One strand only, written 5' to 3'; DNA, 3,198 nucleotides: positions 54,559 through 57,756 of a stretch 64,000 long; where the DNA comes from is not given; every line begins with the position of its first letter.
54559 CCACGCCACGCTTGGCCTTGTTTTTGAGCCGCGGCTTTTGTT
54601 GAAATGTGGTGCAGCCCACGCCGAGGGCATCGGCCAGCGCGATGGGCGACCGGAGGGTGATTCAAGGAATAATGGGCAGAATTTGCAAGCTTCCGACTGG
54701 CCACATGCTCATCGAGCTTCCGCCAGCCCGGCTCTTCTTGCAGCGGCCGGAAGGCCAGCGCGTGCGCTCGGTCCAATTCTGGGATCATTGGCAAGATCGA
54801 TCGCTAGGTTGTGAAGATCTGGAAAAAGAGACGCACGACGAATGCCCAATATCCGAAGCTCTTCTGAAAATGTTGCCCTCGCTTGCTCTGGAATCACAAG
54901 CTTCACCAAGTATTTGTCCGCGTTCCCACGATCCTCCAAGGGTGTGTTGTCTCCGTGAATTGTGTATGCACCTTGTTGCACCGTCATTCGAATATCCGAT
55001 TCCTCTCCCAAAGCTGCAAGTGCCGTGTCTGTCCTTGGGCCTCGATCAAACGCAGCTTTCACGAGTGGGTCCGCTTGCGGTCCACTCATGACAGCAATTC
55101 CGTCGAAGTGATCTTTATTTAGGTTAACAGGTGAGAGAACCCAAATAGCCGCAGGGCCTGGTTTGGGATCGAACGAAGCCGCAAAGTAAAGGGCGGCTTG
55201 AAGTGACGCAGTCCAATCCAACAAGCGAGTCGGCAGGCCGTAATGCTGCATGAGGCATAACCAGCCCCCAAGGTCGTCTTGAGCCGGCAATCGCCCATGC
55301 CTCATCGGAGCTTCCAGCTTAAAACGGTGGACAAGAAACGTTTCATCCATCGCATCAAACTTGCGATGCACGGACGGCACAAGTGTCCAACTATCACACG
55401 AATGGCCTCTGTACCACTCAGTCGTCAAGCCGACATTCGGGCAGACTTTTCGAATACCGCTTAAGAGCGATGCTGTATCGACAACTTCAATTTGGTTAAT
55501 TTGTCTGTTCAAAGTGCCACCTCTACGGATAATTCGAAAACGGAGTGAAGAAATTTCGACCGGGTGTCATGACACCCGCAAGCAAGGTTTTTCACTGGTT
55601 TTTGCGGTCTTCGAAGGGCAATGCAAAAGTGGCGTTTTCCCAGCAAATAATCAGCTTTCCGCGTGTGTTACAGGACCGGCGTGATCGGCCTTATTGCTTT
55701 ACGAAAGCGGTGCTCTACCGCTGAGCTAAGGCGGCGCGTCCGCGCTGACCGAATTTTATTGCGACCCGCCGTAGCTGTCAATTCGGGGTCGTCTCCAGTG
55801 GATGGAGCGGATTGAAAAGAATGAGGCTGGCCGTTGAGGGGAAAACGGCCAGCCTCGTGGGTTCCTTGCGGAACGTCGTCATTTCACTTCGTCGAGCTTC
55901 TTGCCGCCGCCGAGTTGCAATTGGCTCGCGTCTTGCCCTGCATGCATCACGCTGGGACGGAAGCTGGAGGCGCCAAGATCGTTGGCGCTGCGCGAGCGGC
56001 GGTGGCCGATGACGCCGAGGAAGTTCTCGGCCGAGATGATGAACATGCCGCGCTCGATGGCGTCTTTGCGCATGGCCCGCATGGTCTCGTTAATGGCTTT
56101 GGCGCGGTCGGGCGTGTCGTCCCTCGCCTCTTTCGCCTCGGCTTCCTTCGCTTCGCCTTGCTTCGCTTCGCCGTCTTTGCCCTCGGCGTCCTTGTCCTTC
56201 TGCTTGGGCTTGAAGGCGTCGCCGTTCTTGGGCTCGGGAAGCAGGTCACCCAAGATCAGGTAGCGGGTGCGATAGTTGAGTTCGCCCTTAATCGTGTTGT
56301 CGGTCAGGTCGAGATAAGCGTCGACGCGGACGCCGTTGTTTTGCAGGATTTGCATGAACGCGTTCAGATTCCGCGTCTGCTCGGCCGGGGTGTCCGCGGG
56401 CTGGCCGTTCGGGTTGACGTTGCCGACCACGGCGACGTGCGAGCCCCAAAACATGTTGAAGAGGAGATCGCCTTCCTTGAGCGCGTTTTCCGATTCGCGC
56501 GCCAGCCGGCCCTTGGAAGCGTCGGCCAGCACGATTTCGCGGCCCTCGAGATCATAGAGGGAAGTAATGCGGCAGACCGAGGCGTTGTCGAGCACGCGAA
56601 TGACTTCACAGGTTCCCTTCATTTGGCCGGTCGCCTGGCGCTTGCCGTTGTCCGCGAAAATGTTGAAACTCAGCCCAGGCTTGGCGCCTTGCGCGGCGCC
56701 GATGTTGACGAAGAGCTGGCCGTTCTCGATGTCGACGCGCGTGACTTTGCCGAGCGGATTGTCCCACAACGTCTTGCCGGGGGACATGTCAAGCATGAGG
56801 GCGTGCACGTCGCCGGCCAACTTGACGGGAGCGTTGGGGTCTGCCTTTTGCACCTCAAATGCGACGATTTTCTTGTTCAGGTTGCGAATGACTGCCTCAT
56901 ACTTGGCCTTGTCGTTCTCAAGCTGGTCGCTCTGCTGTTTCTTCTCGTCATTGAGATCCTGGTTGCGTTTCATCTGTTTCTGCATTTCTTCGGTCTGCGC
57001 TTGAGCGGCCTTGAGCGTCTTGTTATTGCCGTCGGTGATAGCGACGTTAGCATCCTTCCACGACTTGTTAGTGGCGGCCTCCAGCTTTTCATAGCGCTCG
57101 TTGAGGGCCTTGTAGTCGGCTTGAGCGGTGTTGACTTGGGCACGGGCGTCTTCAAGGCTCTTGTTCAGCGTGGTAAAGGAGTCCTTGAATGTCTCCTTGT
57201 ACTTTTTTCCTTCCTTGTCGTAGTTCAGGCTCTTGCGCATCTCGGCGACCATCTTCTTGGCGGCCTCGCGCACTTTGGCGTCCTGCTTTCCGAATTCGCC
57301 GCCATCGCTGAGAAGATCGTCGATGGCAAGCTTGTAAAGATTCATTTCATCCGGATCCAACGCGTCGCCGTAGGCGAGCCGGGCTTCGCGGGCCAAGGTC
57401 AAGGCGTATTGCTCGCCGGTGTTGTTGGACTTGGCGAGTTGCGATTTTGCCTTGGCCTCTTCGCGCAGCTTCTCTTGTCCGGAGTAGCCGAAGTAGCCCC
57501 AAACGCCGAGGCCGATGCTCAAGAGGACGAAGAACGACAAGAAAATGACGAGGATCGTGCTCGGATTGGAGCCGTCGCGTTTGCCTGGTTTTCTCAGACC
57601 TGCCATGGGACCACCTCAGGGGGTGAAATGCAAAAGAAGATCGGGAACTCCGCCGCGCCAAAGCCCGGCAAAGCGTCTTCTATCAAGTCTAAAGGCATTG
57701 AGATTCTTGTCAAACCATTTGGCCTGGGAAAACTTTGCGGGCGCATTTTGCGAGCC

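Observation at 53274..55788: AT-rich islet at tRNA-Thr carrying a convergent SIR2-like and FRG-domain gene pair: candidate uncharacterised anti-phage module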

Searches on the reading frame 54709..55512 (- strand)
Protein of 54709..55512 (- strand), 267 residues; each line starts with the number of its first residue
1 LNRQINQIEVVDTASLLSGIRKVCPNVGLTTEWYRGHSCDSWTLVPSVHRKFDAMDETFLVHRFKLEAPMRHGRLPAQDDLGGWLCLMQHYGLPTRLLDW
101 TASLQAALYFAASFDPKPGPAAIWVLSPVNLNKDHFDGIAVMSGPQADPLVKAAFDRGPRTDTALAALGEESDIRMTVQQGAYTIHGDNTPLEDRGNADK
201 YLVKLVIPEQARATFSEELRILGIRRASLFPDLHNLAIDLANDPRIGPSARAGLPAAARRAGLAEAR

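Call 5: search_protein_families(library=pfam, proteins=[window:54709-55512:-], max_evalue=1)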
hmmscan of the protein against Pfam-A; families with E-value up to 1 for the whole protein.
window:54709-55512:- (267 aa): 2 families
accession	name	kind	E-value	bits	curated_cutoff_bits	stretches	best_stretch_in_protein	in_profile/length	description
PF08867.16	FRG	-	1.5e-19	71.1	25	1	33-113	4-87/94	FRG domain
PF04823.17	Herpes_UL49_2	-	0.0073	16.8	25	1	104-182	10-89/96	Herpesvirus UL49 tegument protein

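Call 6: search_protein_families(library=padloc, proteins=[window:54709-55512:-], max_evalue=1)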
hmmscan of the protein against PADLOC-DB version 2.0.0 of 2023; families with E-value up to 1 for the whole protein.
window:54709-55512:- (267 aa): 14 families
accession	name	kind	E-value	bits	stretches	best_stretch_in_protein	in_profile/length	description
PDLC04938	PDC-S15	-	1.7e-37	127.4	1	28-241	61-267/276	-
PDLC04937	PDC-S15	-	3.2e-32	110.1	1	30-237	35-241/254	-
PDLC04936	PDC-S15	-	8.4e-27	92.3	2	14-116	28-127/300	-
PDLC04933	PDC-S15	-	7.1e-25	86.1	2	29-115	27-111/286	-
PDLC04931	PDC-S15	-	1.3e-16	59.2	1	33-236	66-264/282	-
PDLC04927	PDC-S15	-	1.8e-16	58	2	6-112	11-116/422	-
PDLC04930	PDC-S15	-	1.3e-15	55.3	2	31-113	26-113/380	-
PDLC04934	PDC-S15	-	9.4e-15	52.6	1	34-234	63-276/416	-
PDLC04926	PDC-S15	-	1.2e-13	48.9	2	32-112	34-118/300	-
PDLC04940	PDC-S15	-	6.8e-11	40.3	1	86-111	127-152/280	-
PDLC04929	PDC-S15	-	2.7e-09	35.3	1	84-113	94-123/308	-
PDLC04932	PDC-S15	-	7.5e-09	33.4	1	84-112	111-139/324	-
PDLC04939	PDC-S15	-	4e-08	30.6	1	32-112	29-109/487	-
PDLC04935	PDC-S15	-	2.3e-06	24.8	1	33-112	140-223/535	-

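Call 9: search_protein_families(library=ncbifam, proteins=[window:54709-55512:-], max_evalue=0.1)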
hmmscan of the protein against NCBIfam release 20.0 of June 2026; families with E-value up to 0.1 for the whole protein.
window:54709-55512:- (267 aa): 0 families

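Call 11: search_solved_structures(query=window:54709-55512:-, max_evalue=10)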
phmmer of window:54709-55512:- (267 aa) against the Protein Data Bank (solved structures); distinct sequences matched with E-value up to 10: 1.
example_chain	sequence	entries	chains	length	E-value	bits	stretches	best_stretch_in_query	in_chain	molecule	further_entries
6qvp_A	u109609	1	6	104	1.7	11.2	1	191-250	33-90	Inner membrane protein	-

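Call 19: find_homologous_proteins(query=window:54709-55512:-, max_evalue=0.001)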
Query window:54709-55512:- (267 aa): 730 proteins with E <= 0.001 among 4794 candidates; the best 120 are listed.
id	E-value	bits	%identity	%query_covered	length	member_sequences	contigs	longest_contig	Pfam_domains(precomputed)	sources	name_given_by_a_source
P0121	1.8e-178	610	100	100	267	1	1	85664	PF08867.17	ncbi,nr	ncbi:MAG: FRG domain-containing protein [Planctomycetes bacterium]|nr:FRG domain-containing protein 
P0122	1.8e-86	308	56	94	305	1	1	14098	PF08867.17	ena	-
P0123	4.1e-84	300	55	92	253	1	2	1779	PF08867.17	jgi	-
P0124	3.7e-82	294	53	95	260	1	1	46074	PF08867.17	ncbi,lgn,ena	-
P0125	1.6e-81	292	54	93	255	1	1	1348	PF08867.17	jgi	jgi:hypothetical protein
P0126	5.0e-81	290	56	90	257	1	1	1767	PF08867.17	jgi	jgi:hypothetical protein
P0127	6.1e-81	290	52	91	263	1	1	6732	PF08867.17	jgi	jgi:hypothetical protein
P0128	6.8e-81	290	54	91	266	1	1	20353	PF08867.17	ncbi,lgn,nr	ncbi:MAG: FRG domain-containing protein [Bryobacterales bacterium]|nr:FRG domain-containing protein 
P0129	2.0e-80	288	54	90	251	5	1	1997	PF08867.17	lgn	-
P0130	4.9e-80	287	53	91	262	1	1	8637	PF08867.17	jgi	jgi:hypothetical protein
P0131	1.2e-78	282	52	91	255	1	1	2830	PF08867.17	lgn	-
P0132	2.0e-78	281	53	95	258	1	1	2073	PF08867.17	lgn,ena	-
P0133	9.6e-78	279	52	89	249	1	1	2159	PF08867.17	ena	-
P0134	4.1e-77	277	52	90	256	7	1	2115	PF08867.17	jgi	-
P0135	2.6e-76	275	52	91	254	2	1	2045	PF08867.17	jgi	-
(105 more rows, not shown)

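Call 25: find_encoding_contigs(protein=P0121, flank=10000, max_places=6)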
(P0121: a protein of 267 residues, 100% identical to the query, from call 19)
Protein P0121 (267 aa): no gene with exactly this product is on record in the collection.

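Call 26: find_related_loci(query=A2, collection=metagenome_contigs, flank=6000)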
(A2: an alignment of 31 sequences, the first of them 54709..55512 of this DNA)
Query A2 (267 aa) in metagenome_contigs; peptide patterns used: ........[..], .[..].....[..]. (x = any residue, [..] = any of these).
600 stretches matched a pattern (row limit reached: there are more); 586 encode a relative of the query (tblastn E <= 1e-3); the best 80 are kept; 80 distinct loci.
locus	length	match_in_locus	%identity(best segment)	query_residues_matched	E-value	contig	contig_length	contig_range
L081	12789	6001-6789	53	4-262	2e-87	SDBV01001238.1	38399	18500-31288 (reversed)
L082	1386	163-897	51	5-246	3e-79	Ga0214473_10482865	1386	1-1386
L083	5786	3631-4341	44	10-240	3e-55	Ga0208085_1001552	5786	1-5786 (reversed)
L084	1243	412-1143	39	9-245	2e-54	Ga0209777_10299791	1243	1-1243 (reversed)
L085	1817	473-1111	45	33-242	4e-50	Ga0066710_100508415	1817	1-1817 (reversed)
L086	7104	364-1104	40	3-240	6e-46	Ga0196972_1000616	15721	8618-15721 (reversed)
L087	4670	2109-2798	40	12-237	1e-45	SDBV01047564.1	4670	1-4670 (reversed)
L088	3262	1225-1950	40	2-240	2e-45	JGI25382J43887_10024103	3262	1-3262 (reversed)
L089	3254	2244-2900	44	33-243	3e-45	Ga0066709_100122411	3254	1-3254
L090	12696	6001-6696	38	11-237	1e-44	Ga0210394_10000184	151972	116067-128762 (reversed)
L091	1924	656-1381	37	7-240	3e-44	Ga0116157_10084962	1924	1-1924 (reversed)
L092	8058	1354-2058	38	9-237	6e-43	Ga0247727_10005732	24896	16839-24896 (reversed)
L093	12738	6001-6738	35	8-240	5e-43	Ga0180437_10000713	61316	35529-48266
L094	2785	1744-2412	40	33-242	6e-43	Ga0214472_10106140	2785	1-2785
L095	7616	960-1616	38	30-240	2e-41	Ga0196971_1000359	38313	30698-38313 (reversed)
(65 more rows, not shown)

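Call 34: predict_structure(alignment_id=A2)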
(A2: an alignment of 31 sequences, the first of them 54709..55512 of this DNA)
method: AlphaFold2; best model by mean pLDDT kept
length: 267 residues; sequences in the alignment: 31
mean_pLDDT: 90.8   pTM: 0.86
mean pLDDT of the five models: 90.8, 90.7, 90.4, 89.1, 88.9
residues with pLDDT >= 90: 202; 70-90: 44; 50-70: 17; < 50: 4
segments of 3 or more residues with pLDDT < 50: 265-267
pLDDT, mean of each block of 10 residues (from residue 1): 87 98 92 97 96 92 95 91 94 95 96 95 98 97 97 92 95 76 96 96 98 96 91 88 76 67 52
secondary structure, 60 per line:
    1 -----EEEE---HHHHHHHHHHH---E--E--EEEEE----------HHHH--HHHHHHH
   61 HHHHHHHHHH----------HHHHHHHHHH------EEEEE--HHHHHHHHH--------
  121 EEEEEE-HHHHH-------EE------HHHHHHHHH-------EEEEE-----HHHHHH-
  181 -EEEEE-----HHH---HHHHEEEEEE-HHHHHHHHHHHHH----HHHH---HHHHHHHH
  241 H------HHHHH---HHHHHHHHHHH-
elements in order: E6-9 H13-23 E33-37 H48-51 H54-70 H81-90 E97-101 H104-112 E121-126 H128-132 H148-156 E164-168 H174-179 E182-186 H198-201 E202-207 H209-221 H226-229 H233-241 H248-252 H256-266

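Call 47: search_solved_structures(query=A2, max_evalue=1, show_alignments=2)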
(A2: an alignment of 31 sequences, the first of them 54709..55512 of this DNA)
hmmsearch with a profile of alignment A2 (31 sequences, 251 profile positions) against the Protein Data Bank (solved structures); distinct sequences matched with E-value up to 1: 1.
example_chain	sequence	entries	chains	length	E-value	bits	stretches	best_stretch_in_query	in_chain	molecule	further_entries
8a82_B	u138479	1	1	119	0.53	12.7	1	19-66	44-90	OocQ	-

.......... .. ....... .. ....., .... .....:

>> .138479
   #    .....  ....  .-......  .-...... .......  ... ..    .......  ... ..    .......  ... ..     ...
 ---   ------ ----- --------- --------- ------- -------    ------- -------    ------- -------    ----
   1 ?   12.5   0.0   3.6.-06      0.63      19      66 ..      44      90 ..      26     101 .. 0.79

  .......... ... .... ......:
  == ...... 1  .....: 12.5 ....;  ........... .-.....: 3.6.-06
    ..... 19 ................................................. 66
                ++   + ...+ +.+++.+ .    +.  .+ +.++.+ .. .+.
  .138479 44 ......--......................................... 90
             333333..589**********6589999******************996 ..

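Call 66: search_dna_similar(query=window:54709-55512:-, collection=phages, mode=protein, max_evalue=0.001, max_rows=10)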
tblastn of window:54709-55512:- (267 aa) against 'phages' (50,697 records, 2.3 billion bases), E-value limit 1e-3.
Records with a match: 9; places in all: 9; records where one place covers at least 80% of the query: 2.
Best place of each record, by identity: <60% 9.
By first word of the organism name: Bacteriophage 3; Escherichia 3; Peduovirus 2; Salmonella 1.
By host as written in the record: - 6; Homo sapiens 1; Escherichia coli str. K-12 substr. MG1655 1; Escherichia coli ECOR13 1.
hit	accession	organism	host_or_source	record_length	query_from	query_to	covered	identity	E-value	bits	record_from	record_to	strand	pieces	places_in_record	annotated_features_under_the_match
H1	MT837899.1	Bacteriophage sp.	human fecal samples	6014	33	242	70%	41.5%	3e-27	146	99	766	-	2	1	record has no annotation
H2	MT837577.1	Bacteriophage sp.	human fecal samples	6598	33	242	79%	32.9%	4e-27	115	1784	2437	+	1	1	record has no annotation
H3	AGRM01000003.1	Salmonella enterica subsp. houtenae str. ATCC BAA-1581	Homo sapiens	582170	30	237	78%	28.5%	6e-7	56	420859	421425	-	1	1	hypothetical protein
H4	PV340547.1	Escherichia phage PhiR11_1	Escherichia coli str. K-12 substr. ...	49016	33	246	80%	27.0%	2e-8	61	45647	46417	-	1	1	hypothetical protein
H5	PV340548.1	Escherichia phage PhiR11_1_star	Escherichia coli ECOR13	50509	33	246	80%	27.0%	2e-8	61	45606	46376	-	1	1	hypothetical protein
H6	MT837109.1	Bacteriophage sp.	human fecal samples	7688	34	242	78%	27.6%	3e-13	75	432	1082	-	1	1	record has no annotation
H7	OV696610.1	Escherichia phage Tritos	-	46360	28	123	36%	38.8%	5e-8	59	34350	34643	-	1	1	hypothetical protein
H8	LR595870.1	Peduovirus P22H1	-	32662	33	113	30%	43.5%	3e-9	63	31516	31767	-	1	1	hypothetical protein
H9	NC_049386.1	Peduovirus P22H1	-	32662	33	113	30%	43.5%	3e-9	63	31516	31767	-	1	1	hypothetical protein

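Call 67: get_annotated_region(hit=H8, flank=4000)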
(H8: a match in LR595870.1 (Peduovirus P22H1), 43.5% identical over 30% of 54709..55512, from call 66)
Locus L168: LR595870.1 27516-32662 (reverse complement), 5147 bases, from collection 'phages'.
description: Escherichia virus P2_2H1 genome assembly, chromosome: 1.
organism: Peduovirus P22H1 (NCBI taxid 2844217)
taxonomy: Viruses; Duplodnaviria; Heunggongvirae; Uroviricota; Caudoviricetes; Peduoviridae; Peduovirus
host: -; source: -; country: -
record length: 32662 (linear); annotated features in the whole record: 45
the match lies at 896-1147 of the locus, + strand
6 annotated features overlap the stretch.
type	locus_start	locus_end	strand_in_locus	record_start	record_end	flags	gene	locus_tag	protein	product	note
CDS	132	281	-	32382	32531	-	-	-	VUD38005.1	hypothetical protein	-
CDS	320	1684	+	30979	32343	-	-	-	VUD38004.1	hypothetical protein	-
CDS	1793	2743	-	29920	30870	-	-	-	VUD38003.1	hypothetical protein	-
CDS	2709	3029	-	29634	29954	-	-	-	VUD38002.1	hypothetical protein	-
CDS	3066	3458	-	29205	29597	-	-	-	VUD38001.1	hypothetical protein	-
CDS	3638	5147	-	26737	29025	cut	-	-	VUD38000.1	Phage replication protein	-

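Call 73: find_related_loci(query=A2, collection=viral_contigs, flank=6000)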
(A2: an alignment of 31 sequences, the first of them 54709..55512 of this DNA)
Query A2 (267 aa) in viral_contigs; peptide patterns used: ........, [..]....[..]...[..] (x = any residue, [..] = any of these).
253 stretches matched a pattern; 93 encode a relative of the query (tblastn E <= 1e-3); the best 80 are kept; 80 distinct loci.
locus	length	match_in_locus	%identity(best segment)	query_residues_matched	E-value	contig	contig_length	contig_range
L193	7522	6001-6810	52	9-267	1e-79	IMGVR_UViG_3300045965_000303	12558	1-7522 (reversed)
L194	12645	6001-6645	36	33-243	3e-40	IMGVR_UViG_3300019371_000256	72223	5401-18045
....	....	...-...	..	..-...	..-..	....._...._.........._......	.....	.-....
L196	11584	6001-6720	32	7-237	1e-30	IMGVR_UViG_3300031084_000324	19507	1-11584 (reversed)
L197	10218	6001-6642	30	33-237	2e-26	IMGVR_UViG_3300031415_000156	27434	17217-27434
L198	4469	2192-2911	30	7-237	5e-26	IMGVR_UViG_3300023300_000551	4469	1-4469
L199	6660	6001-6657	32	33-246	7e-23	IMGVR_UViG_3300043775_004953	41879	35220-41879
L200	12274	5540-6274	29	8-237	1e-21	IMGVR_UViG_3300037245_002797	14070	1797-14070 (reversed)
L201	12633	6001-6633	35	33-242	1e-21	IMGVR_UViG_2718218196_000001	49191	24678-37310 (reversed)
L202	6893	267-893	32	33-237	4e-21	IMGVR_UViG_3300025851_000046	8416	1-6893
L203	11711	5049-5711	31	33-246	6e-21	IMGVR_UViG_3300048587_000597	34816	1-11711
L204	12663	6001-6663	31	33-246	6e-21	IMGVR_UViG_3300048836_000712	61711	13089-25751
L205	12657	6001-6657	26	3-242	2e-18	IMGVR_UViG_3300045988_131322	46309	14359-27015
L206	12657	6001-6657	26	3-242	2e-18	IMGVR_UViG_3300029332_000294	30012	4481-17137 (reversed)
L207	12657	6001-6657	26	3-242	2e-18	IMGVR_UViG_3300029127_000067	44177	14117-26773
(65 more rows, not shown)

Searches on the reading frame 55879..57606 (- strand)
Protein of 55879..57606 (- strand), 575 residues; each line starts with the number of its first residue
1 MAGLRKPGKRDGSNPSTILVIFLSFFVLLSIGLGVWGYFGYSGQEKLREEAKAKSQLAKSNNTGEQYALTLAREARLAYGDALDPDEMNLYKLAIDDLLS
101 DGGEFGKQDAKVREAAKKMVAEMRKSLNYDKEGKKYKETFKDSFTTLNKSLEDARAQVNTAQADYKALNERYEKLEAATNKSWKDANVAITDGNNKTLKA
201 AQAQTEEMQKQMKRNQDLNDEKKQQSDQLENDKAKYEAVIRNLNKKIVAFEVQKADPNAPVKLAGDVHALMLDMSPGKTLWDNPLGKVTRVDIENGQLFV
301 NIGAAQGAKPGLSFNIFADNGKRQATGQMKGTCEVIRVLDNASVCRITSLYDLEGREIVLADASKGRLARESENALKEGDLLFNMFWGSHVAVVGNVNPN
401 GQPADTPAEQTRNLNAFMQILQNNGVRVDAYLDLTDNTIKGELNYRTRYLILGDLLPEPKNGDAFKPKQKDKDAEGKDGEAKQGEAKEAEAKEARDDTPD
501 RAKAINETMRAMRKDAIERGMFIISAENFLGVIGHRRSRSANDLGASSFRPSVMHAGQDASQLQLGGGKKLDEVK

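Call 5: search_protein_families(library=pfam, proteins=[window:55879-57606:-], max_evalue=1)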
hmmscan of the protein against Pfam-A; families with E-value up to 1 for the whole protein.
window:55879-57606:- (575 aa): 4 families
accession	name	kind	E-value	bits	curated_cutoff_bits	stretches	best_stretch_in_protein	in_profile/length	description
PF04012.17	PspA_IM30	-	0.0091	16.1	33.9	1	149-255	37-143/220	PspA/IM30 family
PF02814.20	UreE_N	-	0.036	14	26.9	1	53-87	24-58/62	UreE urease accessory protein, N-terminal domain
PF20601.3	DUF6797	-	0.1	13.9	24.9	1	193-255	27-92/96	Domain of unknown function (DUF6797)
PF11014.13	DUF2852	-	0.97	10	22.5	0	13-62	5-54/116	Protein of unknown function (DUF2852)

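Call 9: search_protein_families(library=ncbifam, proteins=[window:55879-57606:-], max_evalue=0.1)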
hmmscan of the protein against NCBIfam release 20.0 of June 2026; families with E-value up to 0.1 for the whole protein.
window:55879-57606:- (575 aa): 2 families
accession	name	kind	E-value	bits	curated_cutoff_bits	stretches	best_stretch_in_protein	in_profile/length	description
NF003422.0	PRK04863.1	equivalog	0.019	12.5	699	1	109-245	532-666/1486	chromosome partition protein MukB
NF037954.1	het_cyst_PatD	equivalog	0.058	13.8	50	1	140-213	5-75/116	heterocyst frequency control protein PatD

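Call 33: find_encoding_contigs(protein=window:55879-57606:-, flank=10000, max_places=10)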
Protein window:55879-57606:- (575 aa): 1 contig read that carries it; 1 place shown.
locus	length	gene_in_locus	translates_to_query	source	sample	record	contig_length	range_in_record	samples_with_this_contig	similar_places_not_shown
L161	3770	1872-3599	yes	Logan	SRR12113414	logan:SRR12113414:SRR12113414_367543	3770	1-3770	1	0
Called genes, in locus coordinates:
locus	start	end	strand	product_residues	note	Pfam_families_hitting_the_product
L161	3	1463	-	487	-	?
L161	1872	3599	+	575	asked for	-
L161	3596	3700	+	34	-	-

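Call 52: find_homologous_proteins(query=window:55879-57606:-, max_evalue=1e-20)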
Query window:55879-57606:- (575 aa): 78 proteins with E <= 1e-20 among 8000 candidates.
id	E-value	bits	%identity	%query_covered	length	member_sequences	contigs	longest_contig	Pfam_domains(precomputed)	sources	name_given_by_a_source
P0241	0.0e+0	1265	100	100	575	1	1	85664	-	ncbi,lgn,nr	ncbi:MAG: hypothetical protein HY040_21350 [Planctomycetes bacterium]|nr:hypothetical protein [Planc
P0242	0.0e+0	1073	84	100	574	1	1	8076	-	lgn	-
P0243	8.5e-179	614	53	97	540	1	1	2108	-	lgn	-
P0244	3.3e-174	599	54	97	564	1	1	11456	-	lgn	-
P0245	1.4e-133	465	45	99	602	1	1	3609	-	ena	-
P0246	1.1e-132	462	42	97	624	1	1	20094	-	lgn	-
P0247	8.9e-130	452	42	98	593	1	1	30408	-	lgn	-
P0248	1.4e-127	445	44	100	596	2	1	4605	-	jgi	jgi:hypothetical protein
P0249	4.9e-127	443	43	99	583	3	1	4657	-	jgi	jgi:hypothetical protein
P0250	1.3e-125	439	43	97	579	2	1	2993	-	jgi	-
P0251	1.9e-124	435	44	97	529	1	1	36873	-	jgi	jgi:hypothetical protein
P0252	4.8e-124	433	42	98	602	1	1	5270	-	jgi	jgi:hypothetical protein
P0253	8.2e-124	433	42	98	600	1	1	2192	-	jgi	jgi:hypothetical protein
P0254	1.2e-123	432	42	97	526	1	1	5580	-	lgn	-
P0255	2.1e-123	431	42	98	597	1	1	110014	-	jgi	jgi:hypothetical protein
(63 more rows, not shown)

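Call 53: find_encoding_contigs(protein=P0242, flank=10000, max_places=3)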
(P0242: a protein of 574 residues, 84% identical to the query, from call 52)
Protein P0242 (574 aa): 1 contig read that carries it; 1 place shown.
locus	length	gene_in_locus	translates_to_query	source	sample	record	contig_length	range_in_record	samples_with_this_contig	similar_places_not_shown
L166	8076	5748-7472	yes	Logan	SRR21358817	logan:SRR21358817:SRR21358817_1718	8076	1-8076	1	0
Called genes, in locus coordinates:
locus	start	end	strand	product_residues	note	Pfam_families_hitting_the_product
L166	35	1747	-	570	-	PF07498:Rho_N, PF07497:Rho_RNA_bind, PF00006:ATP-synt_ab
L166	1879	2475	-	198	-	PF01121:CoaE, PF13238:AAA_18 (weak)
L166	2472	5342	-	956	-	PF02739:5_3_exonuc_N, PF01367:5_3_exonuc, PF01612:DNA_pol_A_exo1, PF22619:DNA_polI_exo1 (weak), PF00476:DNA_pol_A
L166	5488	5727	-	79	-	-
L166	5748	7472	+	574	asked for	-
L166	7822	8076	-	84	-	?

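Call 54: find_encoding_contigs(protein=P0244, flank=10000, max_places=3)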
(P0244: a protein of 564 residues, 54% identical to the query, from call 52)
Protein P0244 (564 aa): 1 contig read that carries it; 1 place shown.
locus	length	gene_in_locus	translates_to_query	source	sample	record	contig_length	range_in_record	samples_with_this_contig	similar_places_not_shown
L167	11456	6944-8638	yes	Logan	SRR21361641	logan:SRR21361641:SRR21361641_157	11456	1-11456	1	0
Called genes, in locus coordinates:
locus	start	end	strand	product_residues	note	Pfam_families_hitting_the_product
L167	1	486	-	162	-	?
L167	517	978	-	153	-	PF00885:DMRL_synthase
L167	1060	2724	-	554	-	PF07498:Rho_N, PF07497:Rho_RNA_bind, PF00006:ATP-synt_ab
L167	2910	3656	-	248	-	PF01121:CoaE, PF13238:AAA_18 (faint)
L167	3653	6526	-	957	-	PF02739:5_3_exonuc_N, PF01367:5_3_exonuc, PF01612:DNA_pol_A_exo1, PF22619:DNA_polI_exo1 (faint), PF00476:DNA_pol_A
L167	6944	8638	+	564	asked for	-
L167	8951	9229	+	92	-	-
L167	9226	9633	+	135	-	PF01844:HNH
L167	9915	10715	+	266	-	PF13592:HTH_33, PF13358:DDE_3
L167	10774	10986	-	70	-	-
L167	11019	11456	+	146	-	?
